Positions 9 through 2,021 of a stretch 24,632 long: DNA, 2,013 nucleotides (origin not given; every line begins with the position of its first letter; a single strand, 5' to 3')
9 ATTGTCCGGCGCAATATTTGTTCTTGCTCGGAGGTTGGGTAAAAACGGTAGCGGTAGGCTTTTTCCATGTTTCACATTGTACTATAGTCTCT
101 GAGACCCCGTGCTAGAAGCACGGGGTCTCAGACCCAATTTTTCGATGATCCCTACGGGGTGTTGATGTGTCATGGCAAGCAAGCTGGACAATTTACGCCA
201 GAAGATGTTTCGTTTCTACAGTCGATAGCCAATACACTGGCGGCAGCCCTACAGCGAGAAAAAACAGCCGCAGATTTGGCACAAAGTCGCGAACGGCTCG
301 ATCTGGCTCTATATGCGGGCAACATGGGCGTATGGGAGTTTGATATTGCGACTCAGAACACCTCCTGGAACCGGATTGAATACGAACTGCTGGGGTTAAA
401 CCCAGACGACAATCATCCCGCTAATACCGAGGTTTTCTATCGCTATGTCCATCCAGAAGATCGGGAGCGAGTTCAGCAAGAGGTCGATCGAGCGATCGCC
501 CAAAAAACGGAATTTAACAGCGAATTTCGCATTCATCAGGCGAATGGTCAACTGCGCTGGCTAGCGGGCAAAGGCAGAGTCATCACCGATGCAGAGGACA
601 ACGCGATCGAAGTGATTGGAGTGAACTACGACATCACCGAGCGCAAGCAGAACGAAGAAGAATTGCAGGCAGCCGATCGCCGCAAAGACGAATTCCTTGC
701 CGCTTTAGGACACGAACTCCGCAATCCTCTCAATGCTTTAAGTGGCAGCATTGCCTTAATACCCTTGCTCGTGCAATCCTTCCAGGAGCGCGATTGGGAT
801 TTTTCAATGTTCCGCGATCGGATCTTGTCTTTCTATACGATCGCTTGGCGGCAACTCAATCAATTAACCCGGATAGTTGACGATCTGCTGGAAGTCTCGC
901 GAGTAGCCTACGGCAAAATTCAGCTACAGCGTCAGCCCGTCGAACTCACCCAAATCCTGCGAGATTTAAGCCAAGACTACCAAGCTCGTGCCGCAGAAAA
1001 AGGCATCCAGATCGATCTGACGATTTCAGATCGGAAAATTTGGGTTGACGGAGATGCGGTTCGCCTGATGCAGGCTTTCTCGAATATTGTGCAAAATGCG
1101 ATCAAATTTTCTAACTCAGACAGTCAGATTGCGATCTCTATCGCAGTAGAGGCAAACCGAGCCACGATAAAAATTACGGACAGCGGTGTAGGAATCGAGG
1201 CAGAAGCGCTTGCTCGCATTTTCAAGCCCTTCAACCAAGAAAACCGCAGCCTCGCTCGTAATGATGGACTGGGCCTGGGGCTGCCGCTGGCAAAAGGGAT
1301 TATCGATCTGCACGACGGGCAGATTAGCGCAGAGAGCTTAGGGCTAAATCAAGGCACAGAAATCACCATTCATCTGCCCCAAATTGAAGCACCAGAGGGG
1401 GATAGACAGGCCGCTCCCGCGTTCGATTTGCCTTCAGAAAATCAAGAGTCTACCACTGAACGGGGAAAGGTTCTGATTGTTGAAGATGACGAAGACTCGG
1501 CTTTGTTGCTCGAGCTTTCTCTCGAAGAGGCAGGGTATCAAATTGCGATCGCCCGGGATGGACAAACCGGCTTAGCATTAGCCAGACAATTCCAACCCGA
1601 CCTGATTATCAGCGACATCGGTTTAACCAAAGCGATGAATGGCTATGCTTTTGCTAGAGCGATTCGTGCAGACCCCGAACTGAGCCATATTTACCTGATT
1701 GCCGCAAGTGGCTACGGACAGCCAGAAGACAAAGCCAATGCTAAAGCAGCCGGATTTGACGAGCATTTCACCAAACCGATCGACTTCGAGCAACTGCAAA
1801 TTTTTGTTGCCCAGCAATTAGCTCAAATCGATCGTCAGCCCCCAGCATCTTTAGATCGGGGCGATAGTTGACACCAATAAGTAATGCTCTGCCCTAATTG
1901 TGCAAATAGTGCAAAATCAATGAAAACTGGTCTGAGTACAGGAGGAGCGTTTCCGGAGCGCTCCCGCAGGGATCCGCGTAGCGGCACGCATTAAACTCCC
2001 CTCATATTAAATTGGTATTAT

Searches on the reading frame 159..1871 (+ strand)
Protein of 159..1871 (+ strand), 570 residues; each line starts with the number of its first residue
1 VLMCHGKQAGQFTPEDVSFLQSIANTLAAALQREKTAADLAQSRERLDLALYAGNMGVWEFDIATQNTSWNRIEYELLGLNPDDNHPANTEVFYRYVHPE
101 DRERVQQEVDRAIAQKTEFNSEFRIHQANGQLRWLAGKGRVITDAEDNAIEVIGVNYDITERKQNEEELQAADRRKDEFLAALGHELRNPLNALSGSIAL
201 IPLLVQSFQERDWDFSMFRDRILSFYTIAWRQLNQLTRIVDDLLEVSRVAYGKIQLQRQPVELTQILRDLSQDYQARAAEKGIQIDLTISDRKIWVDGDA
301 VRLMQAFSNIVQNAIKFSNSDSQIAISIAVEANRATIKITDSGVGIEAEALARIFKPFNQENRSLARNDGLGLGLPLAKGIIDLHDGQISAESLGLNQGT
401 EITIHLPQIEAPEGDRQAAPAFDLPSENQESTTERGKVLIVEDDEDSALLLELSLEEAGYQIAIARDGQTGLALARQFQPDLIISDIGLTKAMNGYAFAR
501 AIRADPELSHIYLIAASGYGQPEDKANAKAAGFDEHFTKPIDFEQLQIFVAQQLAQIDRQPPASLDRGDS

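Call 5: search_protein_families(library=pfam, proteins=[window:159-1871:+])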
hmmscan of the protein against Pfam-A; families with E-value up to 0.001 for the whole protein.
window:159-1871:+ (570 aa): 7 families
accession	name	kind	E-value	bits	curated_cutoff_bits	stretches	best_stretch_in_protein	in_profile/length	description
PF02518.31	HATPase_c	-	2.5e-24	86.3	26.4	1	298-408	1-109/111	Histidine kinase-, DNA gyrase B-, and HSP90-like ATPase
PF00072.30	Response_reg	-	1.3e-19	70.8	30.2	1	438-547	1-107/111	Response regulator receiver domain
PF08447.18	PAS_3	-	5.2e-18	65.5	25.6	1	69-156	3-89/89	PAS fold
PF00512.31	HisKA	-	2.1e-08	34.6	26.9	1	176-249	2-63/66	His Kinase A (phospho-acceptor) domain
PF08448.16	PAS_4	-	6.9e-05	23.5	23.1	1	94-164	41-110/110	PAS fold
PF23198.2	PDE8A_N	-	0.0007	20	29.6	0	434-516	8-91/147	PDE8A-like, N-terminal domain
PF13581.12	HATPase_c_2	-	0.00083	19.8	27.4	0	309-385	38-112/127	Histidine kinase-like ATPase domain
